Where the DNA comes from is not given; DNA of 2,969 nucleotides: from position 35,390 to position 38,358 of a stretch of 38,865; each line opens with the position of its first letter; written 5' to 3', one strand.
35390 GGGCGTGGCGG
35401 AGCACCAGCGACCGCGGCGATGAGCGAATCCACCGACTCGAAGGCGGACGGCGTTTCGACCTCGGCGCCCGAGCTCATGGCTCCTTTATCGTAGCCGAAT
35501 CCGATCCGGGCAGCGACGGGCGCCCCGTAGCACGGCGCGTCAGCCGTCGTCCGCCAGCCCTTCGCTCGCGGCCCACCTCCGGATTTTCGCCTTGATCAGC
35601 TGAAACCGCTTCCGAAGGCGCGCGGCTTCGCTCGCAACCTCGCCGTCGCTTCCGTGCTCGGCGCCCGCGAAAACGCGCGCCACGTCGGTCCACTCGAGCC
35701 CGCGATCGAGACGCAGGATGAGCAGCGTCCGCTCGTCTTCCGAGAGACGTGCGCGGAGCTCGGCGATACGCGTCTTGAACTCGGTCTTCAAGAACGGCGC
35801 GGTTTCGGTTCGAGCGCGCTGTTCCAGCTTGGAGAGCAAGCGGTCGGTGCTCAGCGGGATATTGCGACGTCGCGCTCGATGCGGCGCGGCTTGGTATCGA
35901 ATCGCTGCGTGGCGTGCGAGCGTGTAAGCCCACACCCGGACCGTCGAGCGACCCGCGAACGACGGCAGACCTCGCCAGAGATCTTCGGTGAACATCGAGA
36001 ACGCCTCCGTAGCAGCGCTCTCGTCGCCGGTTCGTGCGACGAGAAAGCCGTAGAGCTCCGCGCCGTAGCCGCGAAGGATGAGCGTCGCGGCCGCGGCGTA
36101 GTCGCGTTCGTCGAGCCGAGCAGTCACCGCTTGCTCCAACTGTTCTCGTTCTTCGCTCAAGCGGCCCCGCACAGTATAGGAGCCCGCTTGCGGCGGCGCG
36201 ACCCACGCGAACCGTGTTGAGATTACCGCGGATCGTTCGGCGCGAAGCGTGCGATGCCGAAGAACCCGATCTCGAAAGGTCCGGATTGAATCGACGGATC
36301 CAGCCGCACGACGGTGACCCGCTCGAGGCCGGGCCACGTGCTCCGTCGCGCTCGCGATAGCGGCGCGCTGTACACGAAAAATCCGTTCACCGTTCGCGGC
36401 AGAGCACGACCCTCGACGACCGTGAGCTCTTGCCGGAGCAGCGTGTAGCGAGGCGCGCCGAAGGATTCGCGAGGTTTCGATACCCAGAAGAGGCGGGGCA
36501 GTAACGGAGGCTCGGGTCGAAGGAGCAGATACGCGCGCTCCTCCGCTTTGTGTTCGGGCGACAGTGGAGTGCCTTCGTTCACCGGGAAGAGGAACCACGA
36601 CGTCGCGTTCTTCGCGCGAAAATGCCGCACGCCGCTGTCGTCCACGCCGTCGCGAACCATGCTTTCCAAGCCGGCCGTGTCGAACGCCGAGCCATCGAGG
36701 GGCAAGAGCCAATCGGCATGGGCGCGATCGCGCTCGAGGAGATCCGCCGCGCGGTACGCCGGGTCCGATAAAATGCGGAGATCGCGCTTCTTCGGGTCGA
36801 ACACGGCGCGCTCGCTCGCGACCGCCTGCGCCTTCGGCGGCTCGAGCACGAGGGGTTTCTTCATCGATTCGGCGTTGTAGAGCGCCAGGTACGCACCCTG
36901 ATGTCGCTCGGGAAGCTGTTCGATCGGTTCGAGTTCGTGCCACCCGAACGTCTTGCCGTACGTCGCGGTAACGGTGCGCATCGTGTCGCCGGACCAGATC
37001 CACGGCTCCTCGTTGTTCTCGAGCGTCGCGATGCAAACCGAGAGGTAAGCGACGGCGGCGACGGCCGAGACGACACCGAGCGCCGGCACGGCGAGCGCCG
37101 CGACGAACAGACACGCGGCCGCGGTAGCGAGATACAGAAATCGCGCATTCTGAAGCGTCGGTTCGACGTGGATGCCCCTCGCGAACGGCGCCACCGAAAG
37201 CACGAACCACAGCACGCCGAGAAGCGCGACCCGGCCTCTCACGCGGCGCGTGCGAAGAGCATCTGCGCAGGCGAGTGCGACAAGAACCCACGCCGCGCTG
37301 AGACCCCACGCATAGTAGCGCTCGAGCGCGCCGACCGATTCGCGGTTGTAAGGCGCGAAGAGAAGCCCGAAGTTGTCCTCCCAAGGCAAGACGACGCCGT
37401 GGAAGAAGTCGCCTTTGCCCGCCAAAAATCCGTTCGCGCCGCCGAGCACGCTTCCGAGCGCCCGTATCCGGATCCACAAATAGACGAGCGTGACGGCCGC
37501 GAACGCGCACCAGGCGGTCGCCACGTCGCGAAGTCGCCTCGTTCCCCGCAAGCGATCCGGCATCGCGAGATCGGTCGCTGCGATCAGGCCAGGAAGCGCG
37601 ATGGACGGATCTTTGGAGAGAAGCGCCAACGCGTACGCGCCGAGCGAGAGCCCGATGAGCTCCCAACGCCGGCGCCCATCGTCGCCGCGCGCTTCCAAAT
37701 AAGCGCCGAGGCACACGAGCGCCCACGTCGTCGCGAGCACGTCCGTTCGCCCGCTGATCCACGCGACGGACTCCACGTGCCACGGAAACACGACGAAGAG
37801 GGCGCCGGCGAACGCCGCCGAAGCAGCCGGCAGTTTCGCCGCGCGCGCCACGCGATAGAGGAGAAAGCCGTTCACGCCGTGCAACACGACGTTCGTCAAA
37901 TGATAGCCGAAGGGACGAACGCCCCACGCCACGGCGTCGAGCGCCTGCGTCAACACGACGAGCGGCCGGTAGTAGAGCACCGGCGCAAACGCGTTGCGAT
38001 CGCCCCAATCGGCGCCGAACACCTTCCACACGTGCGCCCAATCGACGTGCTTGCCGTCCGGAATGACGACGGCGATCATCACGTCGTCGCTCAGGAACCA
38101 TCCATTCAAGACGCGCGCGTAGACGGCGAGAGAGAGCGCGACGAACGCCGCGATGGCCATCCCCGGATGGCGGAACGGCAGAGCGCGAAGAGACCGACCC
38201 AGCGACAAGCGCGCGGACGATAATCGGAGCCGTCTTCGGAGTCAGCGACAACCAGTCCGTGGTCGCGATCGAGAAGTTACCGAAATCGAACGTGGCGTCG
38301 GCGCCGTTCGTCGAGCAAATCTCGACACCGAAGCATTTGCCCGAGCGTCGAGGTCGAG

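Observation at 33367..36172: ECF sigma factor followed by a Ser/Thr kinase whose sensor domain is a TRAP DctP solute-binding protein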

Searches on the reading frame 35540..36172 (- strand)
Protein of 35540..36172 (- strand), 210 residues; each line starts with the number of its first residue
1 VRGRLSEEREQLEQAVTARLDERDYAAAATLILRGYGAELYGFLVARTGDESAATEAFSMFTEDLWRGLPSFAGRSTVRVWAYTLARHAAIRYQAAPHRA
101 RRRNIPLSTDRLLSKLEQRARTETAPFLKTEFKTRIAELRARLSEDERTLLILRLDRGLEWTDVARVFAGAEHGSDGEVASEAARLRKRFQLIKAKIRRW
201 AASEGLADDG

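Call 3: search_protein_families(library=pfam, proteins=[window:35540-36172:-], max_evalue=0.01)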
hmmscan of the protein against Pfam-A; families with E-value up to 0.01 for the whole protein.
window:35540-36172:- (210 aa): 1 family
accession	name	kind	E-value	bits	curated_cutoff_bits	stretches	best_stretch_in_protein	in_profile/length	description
PF04542.20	Sigma70_r2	-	1.6e-05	25.1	24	1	35-93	4-64/71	Sigma-70 region 2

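Call 4: search_protein_families(library=ncbifam, proteins=[window:35540-36172:-], max_evalue=0.01)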
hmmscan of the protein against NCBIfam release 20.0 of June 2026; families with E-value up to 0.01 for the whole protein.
window:35540-36172:- (210 aa): 17 families
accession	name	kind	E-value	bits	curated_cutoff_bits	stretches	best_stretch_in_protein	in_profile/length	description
TIGR02937.1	sigma70-ECF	superfamily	8.5e-11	41.8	42.9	1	32-167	6-142/165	sigma-70 family RNA polymerase sigma factor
NF009168.0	PRK12515.1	subfamily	4.8e-08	32.7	236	1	13-167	9-156/189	RNA polymerase sigma factor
TIGR02950.1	SigM_subfam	subfamily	8.4e-08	32.2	147.95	1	32-190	5-154/159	RNA polymerase sigma factor, SigM family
TIGR02989.1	Sig-70_gvs1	subfamily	1e-07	32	124.55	1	31-167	5-135/158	RNA polymerase sigma-70 factor, Rhodopirellula/Verrucomicrobium family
NF009166.1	PRK12513.1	equivalog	2.2e-07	30.8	206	1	13-172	9-168/193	RNA polymerase sigma factor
TIGR02952.1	Sig70_famx2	equivalog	1.2e-06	28.5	206.45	1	19-170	4-150/170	ECF subfamily RNA polymerase sigma factor, BldN family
TIGR02985.1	Sig70_bacteroi1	subfamily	5.6e-06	26.7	126.4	1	35-167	9-139/162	RNA polymerase sigma-70 factor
NF007222.0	PRK09640.1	equivalog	2.3e-05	24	194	1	32-167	31-159/188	RNA polymerase sigma factor SigX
NF007220.0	PRK09639.1-5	equivalog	2.8e-05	24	260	1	40-169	16-143/181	RNA polymerase sigma factor SigX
NF007217.0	PRK09639.1-1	equivalog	4.9e-05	23.2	239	1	32-195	8-170/194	RNA polymerase sigma factor SigX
TIGR02939.1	RpoE_Sigma70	equivalog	0.00014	22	236.15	1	10-168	4-164/190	RNA polymerase sigma factor RpoE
NF008894.0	PRK11924.3-1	equivalog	0.00051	20.1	258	1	27-91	22-86/188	RNA polymerase sigma factor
NF006089.0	PRK08241.1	subfamily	0.00066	18.8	240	1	65-111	60-103/343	RNA polymerase subunit sigma-70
TIGR02984.1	Sig-70_plancto1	subfamily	0.0013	18.4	183.75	1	107-187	105-185/189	RNA polymerase sigma-70 factor, Planctomycetaceae-specific subfamily 1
NF008888.0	PRK11922.1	equivalog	0.0025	17.5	204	1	7-167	11-173/231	RNA polymerase sigma factor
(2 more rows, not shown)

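Call 20: search_solved_structures(query=window:35540-36172:-, max_evalue=1, show_alignments=3)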
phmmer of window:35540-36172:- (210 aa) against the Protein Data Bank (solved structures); distinct sequences matched with E-value up to 1: 9.
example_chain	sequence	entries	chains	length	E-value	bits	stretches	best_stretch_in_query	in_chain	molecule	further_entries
6in7_B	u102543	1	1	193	5.3e-06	29.6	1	12-168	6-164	RNA polymerase sigma-H factor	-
8z6g_B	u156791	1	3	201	5.8e-06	29.4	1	12-168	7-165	RNA polymerase sigma factor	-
7qh5_A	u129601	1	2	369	0.015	18.3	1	39-117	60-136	RNA polymerase sigma factor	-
6jbq_F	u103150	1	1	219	0.031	17.3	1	6-168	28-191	ECF RNA polymerase sigma-E factor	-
1or7_A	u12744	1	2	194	0.035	17.1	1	10-168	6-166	RNA polymerase sigma-E factor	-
2q1z_A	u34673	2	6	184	0.043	16.8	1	16-91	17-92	RpoE, ECF SigE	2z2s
2mao_A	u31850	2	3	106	0.15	15.1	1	12-99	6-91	RNA polymerase sigma factor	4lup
2map_A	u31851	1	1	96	0.17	14.8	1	12-99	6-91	RNA polymerase sigma factor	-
2o7g_A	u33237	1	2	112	0.52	13.3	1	60-93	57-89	Probable RNA polymerase sigma-C factor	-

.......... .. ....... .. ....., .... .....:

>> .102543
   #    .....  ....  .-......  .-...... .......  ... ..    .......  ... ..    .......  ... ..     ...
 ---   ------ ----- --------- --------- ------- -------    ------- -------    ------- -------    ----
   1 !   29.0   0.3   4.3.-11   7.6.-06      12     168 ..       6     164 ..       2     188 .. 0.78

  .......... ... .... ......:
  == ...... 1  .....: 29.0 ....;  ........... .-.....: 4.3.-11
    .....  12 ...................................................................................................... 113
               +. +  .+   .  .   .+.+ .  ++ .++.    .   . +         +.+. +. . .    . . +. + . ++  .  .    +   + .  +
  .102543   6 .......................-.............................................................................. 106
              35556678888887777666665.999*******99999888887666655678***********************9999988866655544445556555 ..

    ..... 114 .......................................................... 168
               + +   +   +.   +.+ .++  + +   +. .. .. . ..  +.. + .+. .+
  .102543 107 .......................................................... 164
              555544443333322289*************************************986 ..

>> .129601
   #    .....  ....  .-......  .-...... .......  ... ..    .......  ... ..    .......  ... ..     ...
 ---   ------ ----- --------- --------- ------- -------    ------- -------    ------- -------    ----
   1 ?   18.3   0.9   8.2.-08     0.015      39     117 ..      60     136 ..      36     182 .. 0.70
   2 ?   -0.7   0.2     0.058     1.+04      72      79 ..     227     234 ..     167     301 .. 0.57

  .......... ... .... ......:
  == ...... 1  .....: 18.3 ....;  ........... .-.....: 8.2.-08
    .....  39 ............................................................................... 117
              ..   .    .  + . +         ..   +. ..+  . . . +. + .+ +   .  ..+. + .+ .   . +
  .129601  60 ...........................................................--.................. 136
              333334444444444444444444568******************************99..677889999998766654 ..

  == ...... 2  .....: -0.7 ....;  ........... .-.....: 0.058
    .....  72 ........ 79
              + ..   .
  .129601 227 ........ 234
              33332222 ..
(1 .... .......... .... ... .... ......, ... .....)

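Call 50: find_homologous_proteins(query=window:35540-36172:-, max_evalue=0.001)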
Query window:35540-36172:- (210 aa): 1209 proteins with E <= 0.001 among 3293 candidates; the best 120 are listed.
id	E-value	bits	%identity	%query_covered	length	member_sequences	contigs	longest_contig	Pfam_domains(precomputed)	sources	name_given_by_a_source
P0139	2.4e-113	394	91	98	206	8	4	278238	-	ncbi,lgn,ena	-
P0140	1.8e-81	291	70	97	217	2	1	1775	PF04542.21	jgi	jgi:RNA polymerase sigma-70 factor (ECF subfamily)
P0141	7.6e-79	282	66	99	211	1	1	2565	PF04542.21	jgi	jgi:RNA polymerase sigma-70 factor (ECF subfamily)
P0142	9.8e-79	282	68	96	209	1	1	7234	PF04542.21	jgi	jgi:RNA polymerase sigma-70 factor (ECF subfamily)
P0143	2.1e-78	280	67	96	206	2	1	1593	PF04542.21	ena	-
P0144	2.8e-78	280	69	88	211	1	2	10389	PF04542.21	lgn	-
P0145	7.6e-78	279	65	98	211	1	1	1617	PF04542.21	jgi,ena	-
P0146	1.6e-77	278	64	99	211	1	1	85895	-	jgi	jgi:RNA polymerase sigma-70 factor, ECF subfamily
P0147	2.3e-77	277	65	99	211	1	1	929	-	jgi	jgi:RNA polymerase sigma-70 factor (ECF subfamily)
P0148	2.7e-77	277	64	98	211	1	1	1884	PF04542.21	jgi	-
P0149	5.5e-77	276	66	96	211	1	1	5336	-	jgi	jgi:RNA polymerase sigma-70 factor (ECF subfamily)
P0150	9.9e-77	275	65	99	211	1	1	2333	-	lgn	-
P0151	1.3e-76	275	64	99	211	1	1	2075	-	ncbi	-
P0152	2.4e-76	274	65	97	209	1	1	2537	-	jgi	jgi:RNA polymerase sigma-70 factor (ECF subfamily)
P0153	3.7e-76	273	70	92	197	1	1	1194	-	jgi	jgi:RNA polymerase sigma-70 factor (ECF subfamily)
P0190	1.7e-51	193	49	97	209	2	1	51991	PF04542.21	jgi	jgi:RNA polymerase sigma-70 factor (ECF subfamily)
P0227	1.0e-48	184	47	95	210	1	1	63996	PF04542.21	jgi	jgi:RNA polymerase sigma-70 factor (ECF subfamily)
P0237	4.6e-48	182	49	95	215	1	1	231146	PF04542.21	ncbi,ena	-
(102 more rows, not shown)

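Call 51: find_encoding_contigs(protein=P0237, flank=6000, max_places=1)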
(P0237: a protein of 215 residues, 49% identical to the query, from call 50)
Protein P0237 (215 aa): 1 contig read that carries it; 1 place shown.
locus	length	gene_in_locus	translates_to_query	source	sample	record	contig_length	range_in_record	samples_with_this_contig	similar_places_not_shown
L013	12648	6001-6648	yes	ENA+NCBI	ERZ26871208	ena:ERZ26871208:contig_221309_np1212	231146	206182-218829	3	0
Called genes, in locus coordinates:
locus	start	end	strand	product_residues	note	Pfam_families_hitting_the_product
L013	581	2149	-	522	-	-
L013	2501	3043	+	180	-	PF02830:V4R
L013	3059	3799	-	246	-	PF05175:MTS, PF02475:TRM5-TYW2_MTfase (weak), PF13649:Methyltransf_25 (weak)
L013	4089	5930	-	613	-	PF02310:B12-binding, PF07719:TPR_2 (faint), PF04055:Radical_SAM, PF00515:TPR_1 (faint), PF13181:TPR_8 (faint)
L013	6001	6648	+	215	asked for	PF04542:Sigma70_r2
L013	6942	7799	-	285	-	-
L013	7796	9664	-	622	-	PF00069:Pkinase, PF01636:APH (faint), PF07714:PK_Tyr_Ser-Thr, PF03109:ABC1 (weak)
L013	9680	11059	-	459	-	PF00072:Response_reg, PF00158:Sigma54_activat, PF14532:Sigma54_activ_2, PF25601:AAA_lid_14, PF02954:HTH_8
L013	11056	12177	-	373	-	PF00512:HisKA, PF02518:HATPase_c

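Call 52: find_encoding_contigs(protein=P0190, flank=6000, max_places=1)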
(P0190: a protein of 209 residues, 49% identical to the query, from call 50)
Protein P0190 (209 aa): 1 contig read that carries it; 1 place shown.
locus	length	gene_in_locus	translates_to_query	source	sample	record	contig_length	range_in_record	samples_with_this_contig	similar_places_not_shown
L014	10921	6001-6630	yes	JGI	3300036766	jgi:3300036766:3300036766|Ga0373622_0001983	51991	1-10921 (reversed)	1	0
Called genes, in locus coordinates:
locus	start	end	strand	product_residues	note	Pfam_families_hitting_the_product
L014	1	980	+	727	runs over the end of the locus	PF00344:SecY, PF22599:SecDF_P1_head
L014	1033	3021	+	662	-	PF00069:Pkinase, PF07714:PK_Tyr_Ser-Thr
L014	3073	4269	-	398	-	PF03781:FGE-sulfatase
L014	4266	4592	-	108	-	-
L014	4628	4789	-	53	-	-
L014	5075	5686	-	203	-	-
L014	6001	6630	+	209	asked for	PF04542:Sigma70_r2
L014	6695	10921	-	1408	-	?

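Call 53: find_encoding_contigs(protein=P0227, flank=6000, max_places=1)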
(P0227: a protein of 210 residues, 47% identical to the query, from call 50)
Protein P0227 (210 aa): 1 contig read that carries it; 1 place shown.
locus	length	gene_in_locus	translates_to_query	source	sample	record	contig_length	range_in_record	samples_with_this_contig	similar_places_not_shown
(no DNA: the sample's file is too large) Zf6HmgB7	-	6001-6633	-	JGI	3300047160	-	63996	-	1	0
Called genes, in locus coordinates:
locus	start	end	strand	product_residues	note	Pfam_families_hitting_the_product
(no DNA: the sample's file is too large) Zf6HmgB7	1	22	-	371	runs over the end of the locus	PF13493:DUF4118, PF00512:HisKA, PF02518:HATPase_c, PF13581:HATPase_c_2 (weak)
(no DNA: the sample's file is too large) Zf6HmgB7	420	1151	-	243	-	-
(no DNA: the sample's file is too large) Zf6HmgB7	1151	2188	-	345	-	PF04055:Radical_SAM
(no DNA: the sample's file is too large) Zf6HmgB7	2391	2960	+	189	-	PF02472:ExbD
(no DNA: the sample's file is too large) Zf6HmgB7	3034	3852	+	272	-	PF13489:Methyltransf_23 (weak), PF01209:Ubie_methyltran, PF13847:Methyltransf_31, PF08241:Methyltransf_11, PF08242:Methyltransf_12, PF13649:Methyltransf_25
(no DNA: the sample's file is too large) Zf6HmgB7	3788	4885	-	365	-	PF10094:DUF2332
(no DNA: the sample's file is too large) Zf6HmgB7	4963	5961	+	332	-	PF01790:LGT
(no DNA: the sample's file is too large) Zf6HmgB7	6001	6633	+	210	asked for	PF04542:Sigma70_r2 (weak)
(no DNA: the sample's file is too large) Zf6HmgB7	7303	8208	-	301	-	-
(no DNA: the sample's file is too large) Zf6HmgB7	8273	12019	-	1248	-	PF00069:Pkinase, PF01636:APH (faint), PF07714:PK_Tyr_Ser-Thr, PF13191:AAA_16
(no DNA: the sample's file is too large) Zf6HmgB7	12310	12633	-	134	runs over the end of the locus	PF07366:SnoaL (weak), PF12680:SnoaL_2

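Call 71: predict_structure(alignment_id=A6)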
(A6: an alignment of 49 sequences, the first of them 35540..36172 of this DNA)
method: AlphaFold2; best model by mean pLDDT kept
length: 210 residues; sequences in the alignment: 49
mean_pLDDT: 85.3   pTM: 0.78
mean pLDDT of the five models: 85.3, 85.1, 84.7, 84.5, 84.4
residues with pLDDT >= 90: 140; 70-90: 28; 50-70: 27; < 50: 15
segments of 3 or more residues with pLDDT < 50: 119-128
pLDDT, mean of each block of 10 residues (from residue 1): 79 98 98 95 91 93 97 94 97 81 52 50 47 82 94 93 94 83 97 95 79
secondary structure, 60 per line:
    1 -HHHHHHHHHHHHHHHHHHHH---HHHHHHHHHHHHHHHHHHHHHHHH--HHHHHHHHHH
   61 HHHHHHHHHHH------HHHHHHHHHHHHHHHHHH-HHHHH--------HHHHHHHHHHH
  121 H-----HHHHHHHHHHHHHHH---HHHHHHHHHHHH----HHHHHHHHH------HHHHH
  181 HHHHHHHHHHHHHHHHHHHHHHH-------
elements in order: H2-21 H25-48 H51-71 H78-95 H97-101 H110-121 H127-141 H145-156 H161-169 H176-203

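Call 73: fold_search(model_id=the predicted structure, library=pdb)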
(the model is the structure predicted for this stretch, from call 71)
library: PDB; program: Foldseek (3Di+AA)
matches with E <= 10: 153; with E <= 0.001: 5
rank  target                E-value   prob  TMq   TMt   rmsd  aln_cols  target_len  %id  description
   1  6in7_B                1.3e-04  1.00  0.38  0.45  12.8       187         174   25  Crystal structure of AlgU in complex with MucA(cyto) (released 2019-07-24)
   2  5wur_A                3.1e-04  1.00  0.53  0.67  10.1       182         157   14  Crystal structure of SigW in complex with its anti-sigma RsiW, an oxdized form (released 2017-03-29)
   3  5wuq_A                3.2e-04  1.00  0.53  0.67   8.5       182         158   15  Crystal structure of SigW in complex with its anti-sigma RsiW, a zinc binding form (released 2017-03-29)
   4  6dv9_F                4.8e-04  1.00  0.33  0.38  27.1       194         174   19  Crystal structure of Mycobacterium tuberculosis transcription initiation complex(ECF sigma factor L) containing 5nt RN (released 2019-02-20)
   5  5uxx_C                5.8e-04  1.00  0.47  0.59   6.9       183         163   16  Co-crystal structure of the sigma factor RpoE in complex with the anti-sigma factor NepR from Bartonella quintana (released 2018-02-28)
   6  8z6g_B                1.1e-03  1.00  0.37  0.46  12.9       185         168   24  the AlgU-MucAcyto complex structure in Pseudomonas aeruginosa (released 2024-05-08)
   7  5uxx_A                1.2e-03  1.00  0.47  0.59   7.2       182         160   16  Co-crystal structure of the sigma factor RpoE in complex with the anti-sigma factor NepR from Bartonella quintana (released 2018-02-28)
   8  8z6g_D                1.5e-03  1.00  0.35  0.42  13.0       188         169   23  the AlgU-MucAcyto complex structure in Pseudomonas aeruginosa (released 2024-05-08)
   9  1or7_B                1.7e-03  1.00  0.36  0.45  12.9       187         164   21  Crystal Structure of Escherichia coli sigmaE with the Cytoplasmic Domain of its Anti-sigma RseA (released 2003-04-15)
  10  5wuq_B                1.8e-03  1.00  0.52  0.67   7.3       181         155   15  Crystal structure of SigW in complex with its anti-sigma RsiW, a zinc binding form (released 2017-03-29)
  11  4nqw_A                1.8e-03  1.00  0.37  0.50  11.9       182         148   16  Structure of Mycobacterium tuberculosis extracytoplasmic function sigma factor SigK in complex with the cytosolic doma (released 2014-01-22)
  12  1or7_A                2.3e-03  1.00  0.38  0.44  12.9       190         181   22  Crystal Structure of Escherichia coli sigmaE with the Cytoplasmic Domain of its Anti-sigma RseA (released 2003-04-15)
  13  4cxf_A                2.5e-03  1.00  0.52  0.68   6.1       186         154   14  Structure of CnrH in complex with the cytosolic domain of CnrY (released 2014-04-30)
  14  9m9e_F                4.1e-03  1.00  0.30  0.35  21.8       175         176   15  Structural Basis of Pausing During Transcription Initiation in Mycobacterium tuberculosis (released 2026-01-14)
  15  6kon_F                9.9e-03  1.00  0.33  0.38  26.5       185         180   18  Mycobacterium tuberculosis initial transcription complex comprising sigma H and 5'-OH RNA of 5 nt (released 2020-03-11)
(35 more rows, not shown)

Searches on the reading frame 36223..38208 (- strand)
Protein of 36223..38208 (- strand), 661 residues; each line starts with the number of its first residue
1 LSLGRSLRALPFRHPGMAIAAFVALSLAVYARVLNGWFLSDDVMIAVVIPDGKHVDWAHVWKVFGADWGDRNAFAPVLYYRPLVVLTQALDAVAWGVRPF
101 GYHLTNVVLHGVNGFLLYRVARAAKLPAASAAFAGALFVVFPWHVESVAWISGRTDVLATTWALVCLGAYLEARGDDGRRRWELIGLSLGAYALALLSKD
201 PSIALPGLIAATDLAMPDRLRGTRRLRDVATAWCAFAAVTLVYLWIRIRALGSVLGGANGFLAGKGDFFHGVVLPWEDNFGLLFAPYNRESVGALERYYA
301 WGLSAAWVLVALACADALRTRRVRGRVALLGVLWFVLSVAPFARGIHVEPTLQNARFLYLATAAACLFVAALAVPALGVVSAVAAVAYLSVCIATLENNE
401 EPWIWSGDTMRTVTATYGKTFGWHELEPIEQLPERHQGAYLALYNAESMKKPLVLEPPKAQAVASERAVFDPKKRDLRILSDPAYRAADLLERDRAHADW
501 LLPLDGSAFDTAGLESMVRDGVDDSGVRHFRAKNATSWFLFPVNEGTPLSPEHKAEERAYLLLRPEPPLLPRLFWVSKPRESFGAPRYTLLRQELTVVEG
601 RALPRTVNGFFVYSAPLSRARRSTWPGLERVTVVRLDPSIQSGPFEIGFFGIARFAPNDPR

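Call 3: search_protein_families(library=pfam, proteins=[window:36223-38208:-], max_evalue=0.01)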
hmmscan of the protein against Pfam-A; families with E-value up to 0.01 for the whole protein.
window:36223-38208:- (661 aa): 1 family
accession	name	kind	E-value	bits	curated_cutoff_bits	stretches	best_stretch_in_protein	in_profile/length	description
PF13084.11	DUF3943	-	0.00078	19.7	27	1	104-171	10-78/108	Domain of unknown function (DUF3943)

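Call 4: search_protein_families(library=ncbifam, proteins=[window:36223-38208:-], max_evalue=0.01)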
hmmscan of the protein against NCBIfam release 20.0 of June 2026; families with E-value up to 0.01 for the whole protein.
window:36223-38208:- (661 aa): 0 families
